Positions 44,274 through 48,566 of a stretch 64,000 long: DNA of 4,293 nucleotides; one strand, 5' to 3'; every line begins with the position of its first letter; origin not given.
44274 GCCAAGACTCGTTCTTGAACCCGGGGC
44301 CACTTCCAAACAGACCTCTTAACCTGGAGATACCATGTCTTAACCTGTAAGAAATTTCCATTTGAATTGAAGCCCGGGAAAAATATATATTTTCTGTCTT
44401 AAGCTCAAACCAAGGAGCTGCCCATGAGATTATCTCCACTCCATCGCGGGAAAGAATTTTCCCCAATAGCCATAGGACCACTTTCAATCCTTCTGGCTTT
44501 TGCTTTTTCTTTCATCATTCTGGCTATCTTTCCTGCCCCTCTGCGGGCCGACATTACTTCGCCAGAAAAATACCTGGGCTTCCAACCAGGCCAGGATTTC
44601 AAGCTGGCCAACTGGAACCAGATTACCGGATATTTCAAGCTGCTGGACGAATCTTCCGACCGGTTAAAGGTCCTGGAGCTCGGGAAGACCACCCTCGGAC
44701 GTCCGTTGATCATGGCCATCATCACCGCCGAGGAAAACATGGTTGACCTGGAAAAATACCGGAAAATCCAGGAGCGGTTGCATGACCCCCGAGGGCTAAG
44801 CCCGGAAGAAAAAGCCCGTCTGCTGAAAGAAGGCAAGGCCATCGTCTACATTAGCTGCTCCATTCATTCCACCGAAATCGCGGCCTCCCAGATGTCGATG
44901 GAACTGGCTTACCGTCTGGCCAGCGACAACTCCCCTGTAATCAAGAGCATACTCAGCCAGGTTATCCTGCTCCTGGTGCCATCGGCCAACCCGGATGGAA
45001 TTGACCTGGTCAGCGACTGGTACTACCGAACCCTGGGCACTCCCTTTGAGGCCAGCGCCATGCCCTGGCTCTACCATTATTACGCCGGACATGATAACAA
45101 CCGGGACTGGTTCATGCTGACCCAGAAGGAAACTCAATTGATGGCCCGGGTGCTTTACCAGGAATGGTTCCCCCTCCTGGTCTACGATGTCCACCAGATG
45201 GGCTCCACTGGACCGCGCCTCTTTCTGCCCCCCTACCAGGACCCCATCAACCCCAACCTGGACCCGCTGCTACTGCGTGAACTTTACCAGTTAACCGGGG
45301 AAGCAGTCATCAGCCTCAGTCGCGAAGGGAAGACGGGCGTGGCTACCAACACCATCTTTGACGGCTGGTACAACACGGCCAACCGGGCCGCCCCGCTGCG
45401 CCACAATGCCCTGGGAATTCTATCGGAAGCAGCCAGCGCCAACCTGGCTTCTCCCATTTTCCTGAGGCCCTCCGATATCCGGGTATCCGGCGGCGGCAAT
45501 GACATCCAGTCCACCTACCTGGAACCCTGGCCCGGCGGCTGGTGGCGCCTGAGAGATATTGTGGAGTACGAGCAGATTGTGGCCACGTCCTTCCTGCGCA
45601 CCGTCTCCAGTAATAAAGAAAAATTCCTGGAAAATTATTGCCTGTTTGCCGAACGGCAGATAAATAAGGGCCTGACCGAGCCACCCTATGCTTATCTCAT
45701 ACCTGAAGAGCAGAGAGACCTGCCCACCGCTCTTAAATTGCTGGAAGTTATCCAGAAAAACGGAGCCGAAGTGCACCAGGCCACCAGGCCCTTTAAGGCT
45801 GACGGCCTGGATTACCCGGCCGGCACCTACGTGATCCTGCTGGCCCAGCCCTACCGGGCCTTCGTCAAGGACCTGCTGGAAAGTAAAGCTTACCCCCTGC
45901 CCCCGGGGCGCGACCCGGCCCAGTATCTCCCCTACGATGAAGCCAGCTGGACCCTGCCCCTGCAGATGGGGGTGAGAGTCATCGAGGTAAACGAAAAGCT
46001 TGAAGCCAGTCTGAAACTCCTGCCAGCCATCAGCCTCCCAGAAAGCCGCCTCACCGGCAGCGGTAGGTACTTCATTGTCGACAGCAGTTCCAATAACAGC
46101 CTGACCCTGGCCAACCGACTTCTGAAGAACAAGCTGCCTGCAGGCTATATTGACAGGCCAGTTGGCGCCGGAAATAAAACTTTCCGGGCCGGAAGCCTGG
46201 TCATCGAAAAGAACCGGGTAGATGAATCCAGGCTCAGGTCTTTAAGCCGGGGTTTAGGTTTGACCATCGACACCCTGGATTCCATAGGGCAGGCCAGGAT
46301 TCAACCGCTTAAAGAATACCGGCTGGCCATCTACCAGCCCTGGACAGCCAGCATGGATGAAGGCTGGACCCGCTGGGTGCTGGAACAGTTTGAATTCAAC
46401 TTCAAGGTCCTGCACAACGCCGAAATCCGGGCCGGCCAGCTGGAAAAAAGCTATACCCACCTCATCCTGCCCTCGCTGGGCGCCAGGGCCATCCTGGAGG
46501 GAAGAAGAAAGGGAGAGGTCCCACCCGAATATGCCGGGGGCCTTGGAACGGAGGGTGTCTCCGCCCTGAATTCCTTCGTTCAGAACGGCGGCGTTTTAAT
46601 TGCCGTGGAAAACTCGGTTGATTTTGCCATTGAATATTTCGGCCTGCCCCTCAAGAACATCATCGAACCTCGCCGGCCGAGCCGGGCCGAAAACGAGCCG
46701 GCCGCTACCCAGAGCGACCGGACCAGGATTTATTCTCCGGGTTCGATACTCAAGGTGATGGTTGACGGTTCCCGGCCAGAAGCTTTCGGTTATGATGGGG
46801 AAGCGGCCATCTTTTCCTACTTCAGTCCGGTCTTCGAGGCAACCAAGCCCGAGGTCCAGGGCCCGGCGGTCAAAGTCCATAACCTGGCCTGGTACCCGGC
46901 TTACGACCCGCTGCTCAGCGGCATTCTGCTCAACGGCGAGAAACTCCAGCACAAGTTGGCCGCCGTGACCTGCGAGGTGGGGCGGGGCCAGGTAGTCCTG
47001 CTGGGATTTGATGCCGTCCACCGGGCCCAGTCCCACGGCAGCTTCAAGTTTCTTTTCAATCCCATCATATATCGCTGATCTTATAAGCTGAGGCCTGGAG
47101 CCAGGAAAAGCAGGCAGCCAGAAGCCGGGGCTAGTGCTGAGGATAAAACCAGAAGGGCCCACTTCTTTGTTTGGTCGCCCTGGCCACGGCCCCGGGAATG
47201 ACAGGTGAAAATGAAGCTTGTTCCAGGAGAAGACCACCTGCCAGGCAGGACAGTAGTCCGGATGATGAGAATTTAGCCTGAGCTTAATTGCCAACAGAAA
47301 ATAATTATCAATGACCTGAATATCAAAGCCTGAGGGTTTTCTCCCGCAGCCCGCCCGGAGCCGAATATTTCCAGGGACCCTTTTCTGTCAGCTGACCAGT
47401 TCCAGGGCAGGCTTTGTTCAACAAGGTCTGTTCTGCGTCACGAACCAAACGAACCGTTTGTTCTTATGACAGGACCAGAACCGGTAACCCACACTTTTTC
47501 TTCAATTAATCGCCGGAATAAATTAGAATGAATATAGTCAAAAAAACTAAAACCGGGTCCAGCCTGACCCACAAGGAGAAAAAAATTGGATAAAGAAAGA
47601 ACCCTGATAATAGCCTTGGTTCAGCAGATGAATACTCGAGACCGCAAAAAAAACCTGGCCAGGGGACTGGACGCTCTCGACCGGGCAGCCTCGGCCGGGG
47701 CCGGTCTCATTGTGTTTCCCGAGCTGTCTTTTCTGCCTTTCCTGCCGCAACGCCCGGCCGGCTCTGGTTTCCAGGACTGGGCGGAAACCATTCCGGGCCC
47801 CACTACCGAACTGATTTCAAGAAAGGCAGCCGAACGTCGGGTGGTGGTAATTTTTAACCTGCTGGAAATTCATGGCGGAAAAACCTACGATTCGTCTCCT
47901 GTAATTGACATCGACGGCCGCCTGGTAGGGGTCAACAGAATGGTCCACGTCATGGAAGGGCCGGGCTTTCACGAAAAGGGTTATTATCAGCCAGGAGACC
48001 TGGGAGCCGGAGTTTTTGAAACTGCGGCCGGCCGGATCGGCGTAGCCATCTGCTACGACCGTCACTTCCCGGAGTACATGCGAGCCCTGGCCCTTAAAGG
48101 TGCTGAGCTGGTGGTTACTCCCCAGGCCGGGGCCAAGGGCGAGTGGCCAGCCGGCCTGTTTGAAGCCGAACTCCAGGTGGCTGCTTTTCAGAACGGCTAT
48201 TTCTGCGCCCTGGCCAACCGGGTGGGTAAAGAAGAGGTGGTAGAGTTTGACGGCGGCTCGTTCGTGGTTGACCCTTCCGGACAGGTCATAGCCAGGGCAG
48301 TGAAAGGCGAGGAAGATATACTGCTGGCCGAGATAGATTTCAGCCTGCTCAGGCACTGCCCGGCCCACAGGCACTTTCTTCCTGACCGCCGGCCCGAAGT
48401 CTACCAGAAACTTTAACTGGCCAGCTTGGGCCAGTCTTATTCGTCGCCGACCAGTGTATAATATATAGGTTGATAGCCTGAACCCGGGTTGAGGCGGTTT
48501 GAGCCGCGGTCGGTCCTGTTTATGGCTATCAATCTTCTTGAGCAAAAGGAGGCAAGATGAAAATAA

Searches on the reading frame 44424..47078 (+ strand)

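Call 90: search_protein_families(library=pfam, proteins=[window:44424-47078:+], max_evalue=0.00001)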
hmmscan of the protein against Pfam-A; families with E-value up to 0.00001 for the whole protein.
window:44424-47078:+ (884 aa): 1 family
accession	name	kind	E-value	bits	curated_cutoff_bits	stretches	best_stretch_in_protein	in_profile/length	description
PF00246.29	Peptidase_M14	-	2.7e-16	60.5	21.6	1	74-229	9-133/286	Zinc carboxypeptidase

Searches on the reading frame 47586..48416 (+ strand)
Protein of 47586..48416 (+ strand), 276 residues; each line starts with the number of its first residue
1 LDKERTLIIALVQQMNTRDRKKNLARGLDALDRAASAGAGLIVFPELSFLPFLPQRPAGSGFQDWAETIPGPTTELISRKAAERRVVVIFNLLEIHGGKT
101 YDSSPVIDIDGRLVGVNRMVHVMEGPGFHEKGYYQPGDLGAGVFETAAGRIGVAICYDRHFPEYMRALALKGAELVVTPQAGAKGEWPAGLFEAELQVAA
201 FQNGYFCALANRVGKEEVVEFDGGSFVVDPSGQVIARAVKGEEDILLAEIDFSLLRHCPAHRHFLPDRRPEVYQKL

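Call 90: search_protein_families(library=pfam, proteins=[window:47586-48416:+], max_evalue=0.00001)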
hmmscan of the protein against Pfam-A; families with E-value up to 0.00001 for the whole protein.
window:47586-48416:+ (276 aa): 1 family
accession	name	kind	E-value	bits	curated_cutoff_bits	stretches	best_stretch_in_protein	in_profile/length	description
PF00795.27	CN_hydrolase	-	2e-53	181.8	23.2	1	9-258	2-254/256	Carbon-nitrogen hydrolase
